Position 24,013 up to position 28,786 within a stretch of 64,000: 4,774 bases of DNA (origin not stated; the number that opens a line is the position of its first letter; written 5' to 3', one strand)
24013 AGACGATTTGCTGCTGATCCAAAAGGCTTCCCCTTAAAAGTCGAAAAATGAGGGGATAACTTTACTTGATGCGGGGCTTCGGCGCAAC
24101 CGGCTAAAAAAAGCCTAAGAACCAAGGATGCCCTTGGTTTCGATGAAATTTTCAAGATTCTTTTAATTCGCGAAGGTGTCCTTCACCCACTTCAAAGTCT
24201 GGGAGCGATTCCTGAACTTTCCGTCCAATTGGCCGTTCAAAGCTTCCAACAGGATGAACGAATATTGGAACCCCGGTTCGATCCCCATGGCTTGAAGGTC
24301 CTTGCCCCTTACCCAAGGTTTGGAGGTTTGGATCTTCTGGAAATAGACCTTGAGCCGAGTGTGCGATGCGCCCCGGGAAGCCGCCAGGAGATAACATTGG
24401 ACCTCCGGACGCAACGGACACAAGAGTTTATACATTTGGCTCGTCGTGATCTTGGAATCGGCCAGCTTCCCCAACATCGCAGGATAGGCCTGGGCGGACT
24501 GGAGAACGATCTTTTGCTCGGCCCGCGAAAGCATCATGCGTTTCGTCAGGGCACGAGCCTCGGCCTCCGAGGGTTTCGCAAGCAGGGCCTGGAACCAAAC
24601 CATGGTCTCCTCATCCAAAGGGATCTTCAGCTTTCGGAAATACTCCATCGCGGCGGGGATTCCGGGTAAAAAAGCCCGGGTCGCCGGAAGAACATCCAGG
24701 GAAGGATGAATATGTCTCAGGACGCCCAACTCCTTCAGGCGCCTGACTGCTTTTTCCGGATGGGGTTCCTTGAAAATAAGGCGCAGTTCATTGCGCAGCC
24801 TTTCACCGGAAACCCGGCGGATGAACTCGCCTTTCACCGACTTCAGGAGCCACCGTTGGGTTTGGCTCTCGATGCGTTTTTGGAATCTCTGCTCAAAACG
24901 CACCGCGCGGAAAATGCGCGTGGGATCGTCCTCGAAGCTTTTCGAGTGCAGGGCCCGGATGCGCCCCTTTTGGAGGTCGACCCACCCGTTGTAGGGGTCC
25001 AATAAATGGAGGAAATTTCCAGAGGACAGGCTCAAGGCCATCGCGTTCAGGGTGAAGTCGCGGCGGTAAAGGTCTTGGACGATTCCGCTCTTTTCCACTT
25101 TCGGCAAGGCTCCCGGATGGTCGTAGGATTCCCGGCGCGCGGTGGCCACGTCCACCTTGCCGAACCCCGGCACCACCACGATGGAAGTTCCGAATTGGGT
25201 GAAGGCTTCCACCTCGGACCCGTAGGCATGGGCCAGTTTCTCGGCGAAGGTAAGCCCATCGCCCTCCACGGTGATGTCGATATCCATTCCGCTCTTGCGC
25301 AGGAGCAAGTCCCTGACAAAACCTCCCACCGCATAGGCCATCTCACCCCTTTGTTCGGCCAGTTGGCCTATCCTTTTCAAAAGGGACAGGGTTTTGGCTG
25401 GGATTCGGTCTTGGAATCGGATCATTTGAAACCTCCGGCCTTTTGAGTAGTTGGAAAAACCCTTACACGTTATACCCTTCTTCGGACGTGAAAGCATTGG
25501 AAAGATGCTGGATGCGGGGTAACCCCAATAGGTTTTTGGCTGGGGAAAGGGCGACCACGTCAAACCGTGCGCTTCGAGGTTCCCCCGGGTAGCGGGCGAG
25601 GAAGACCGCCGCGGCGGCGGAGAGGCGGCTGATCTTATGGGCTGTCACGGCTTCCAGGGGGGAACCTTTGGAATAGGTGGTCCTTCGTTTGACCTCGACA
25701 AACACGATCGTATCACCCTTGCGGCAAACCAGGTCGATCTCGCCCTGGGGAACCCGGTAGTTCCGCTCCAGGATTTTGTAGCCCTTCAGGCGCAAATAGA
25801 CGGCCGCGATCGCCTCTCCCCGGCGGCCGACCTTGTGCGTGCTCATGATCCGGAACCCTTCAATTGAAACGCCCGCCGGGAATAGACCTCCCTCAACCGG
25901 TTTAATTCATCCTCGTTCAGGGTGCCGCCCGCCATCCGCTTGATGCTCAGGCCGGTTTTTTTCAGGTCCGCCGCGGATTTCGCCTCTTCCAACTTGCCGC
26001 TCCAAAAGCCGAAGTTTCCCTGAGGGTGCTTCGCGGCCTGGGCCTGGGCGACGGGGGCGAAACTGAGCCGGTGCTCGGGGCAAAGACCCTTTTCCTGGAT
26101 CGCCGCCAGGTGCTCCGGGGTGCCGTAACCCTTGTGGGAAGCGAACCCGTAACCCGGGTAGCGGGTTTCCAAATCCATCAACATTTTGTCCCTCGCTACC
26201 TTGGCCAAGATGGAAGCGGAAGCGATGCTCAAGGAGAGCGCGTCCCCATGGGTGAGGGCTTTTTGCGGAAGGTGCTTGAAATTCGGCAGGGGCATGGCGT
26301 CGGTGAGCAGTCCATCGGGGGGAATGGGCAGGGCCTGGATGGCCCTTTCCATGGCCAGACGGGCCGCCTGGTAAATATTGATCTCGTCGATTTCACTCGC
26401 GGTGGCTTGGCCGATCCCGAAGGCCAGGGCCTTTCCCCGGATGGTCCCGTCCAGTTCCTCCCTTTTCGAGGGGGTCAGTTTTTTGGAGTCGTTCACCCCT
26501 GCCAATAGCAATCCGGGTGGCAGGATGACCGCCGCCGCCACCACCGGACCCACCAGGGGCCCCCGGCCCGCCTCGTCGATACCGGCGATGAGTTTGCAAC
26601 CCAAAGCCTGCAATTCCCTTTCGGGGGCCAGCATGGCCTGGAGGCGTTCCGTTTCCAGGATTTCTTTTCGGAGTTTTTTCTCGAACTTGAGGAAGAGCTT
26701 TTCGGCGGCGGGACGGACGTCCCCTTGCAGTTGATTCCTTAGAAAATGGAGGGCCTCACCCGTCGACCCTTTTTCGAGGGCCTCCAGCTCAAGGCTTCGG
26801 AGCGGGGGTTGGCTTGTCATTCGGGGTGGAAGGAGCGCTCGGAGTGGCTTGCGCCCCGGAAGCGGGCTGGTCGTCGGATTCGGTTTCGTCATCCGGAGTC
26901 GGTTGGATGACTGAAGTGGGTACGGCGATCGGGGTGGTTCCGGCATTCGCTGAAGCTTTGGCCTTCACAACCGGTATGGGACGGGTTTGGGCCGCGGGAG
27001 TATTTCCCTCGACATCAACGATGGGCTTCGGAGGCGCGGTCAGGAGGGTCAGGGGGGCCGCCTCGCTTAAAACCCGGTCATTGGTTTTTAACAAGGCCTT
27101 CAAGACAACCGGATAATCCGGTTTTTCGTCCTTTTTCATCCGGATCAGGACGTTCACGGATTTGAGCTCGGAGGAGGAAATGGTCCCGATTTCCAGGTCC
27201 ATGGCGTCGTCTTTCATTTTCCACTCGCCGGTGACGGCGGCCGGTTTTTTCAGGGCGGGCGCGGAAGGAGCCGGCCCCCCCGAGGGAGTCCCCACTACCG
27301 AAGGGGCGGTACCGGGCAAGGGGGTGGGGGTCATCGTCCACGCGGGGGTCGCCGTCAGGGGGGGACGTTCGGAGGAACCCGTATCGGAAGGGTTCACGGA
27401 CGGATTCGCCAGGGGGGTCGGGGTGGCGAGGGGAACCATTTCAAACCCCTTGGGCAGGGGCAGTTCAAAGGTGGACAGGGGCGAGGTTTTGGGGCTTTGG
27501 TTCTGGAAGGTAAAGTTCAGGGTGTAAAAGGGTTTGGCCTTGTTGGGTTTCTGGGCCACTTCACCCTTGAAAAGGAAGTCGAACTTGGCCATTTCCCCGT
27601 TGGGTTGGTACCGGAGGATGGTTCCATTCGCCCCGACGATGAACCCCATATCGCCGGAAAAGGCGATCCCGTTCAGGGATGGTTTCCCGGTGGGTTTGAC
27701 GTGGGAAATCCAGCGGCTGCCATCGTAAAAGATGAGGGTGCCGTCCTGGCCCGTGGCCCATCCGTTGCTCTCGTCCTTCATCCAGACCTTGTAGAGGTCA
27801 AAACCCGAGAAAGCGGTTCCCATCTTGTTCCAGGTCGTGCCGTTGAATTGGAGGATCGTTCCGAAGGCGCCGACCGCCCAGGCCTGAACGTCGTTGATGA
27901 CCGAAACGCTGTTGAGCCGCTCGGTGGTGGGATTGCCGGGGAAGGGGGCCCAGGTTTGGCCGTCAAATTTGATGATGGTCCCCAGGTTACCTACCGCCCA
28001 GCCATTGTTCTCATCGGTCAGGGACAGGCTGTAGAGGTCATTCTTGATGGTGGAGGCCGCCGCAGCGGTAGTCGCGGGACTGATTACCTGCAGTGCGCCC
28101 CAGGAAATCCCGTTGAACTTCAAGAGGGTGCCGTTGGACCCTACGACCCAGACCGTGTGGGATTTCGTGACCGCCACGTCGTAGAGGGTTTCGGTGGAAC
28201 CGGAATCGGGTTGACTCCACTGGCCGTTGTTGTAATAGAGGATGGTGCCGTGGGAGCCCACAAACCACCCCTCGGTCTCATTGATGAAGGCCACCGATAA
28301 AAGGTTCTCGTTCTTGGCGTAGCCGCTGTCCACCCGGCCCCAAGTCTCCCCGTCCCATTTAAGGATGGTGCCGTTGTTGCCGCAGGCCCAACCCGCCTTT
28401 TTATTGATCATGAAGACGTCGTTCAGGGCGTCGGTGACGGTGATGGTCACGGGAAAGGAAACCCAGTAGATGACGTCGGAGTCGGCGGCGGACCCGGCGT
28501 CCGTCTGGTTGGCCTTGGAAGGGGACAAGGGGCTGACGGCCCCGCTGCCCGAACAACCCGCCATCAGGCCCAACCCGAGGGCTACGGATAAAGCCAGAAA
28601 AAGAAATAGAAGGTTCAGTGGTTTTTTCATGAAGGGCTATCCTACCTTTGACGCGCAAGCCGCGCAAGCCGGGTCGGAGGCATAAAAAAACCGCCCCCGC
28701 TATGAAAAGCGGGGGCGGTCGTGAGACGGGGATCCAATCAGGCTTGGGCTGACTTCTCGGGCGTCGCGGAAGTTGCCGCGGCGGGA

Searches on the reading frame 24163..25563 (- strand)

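Call 78: search_protein_families(library=ncbifam, proteins=[window:24163-25563:-], max_evalue=0.0001)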
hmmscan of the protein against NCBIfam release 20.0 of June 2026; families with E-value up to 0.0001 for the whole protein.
window:24163-25563:- (466 aa): 9 families
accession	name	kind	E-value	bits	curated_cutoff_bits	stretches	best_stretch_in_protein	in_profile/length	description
NF041569.1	A-tRNAntase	equivalog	3.7e-85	286.9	1440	1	44-460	449-873/880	A-adding tRNA nucleotidyltransferase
NF009814.0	PRK13299.1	equivalog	8.8e-33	113.9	290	1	70-460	17-390/396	CCA tRNA nucleotidyltransferase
TIGR02692.1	tRNA_CCA_actino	equivalog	1.1e-31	110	438.8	1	58-292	12-246/466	CCA tRNA nucleotidyltransferase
NF008137.0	PRK10885.1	equivalog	9.8e-24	83.9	451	1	76-302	3-226/409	multifunctional CCA addition/repair protein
TIGR01942.1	pcnB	subfamily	1.6e-20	73.3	305.65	1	72-291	28-243/425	polynucleotide adenylyltransferase PcnB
NF009813.0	PRK13298.1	equivalog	1.1e-16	60.8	606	1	77-299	4-220/417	tRNA CCA-pyrophosphorylase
NF009811.0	PRK13296.1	equivalog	1.2e-13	50.7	469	1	77-380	4-287/360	CCA tRNA nucleotidyltransferase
NF008634.1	PRK11623.1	equivalog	5.8e-13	48.2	702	1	70-288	57-282/469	polynucleotide adenylyltransferase PcnB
NF009812.0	PRK13297.1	equivalog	1.5e-11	44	624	1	72-297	10-227/364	tRNA CCA-pyrophosphorylase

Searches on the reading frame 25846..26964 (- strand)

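Call 34: search_protein_families(library=pfam, proteins=[window:25846-26964:-], max_evalue=0.001)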
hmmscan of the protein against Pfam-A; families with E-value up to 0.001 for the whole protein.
window:25846-26964:- (373 aa): 1 family
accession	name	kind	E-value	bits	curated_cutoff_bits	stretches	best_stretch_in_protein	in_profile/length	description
PF01351.25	RNase_HII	-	2.8e-40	138.8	25.8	1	127-304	1-198/199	Ribonuclease HII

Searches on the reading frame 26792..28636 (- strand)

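Call 34: search_protein_families(library=pfam, proteins=[window:26792-28636:-], max_evalue=0.001)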
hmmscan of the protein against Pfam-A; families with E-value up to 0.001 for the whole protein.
window:26792-28636:- (615 aa): 1 family
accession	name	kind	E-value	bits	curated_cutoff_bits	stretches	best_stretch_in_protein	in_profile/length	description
PF14870.12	PSII_BNR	-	1e-18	68.1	27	3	227-344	177-303/303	Photosynthesis system II assembly factor YCF48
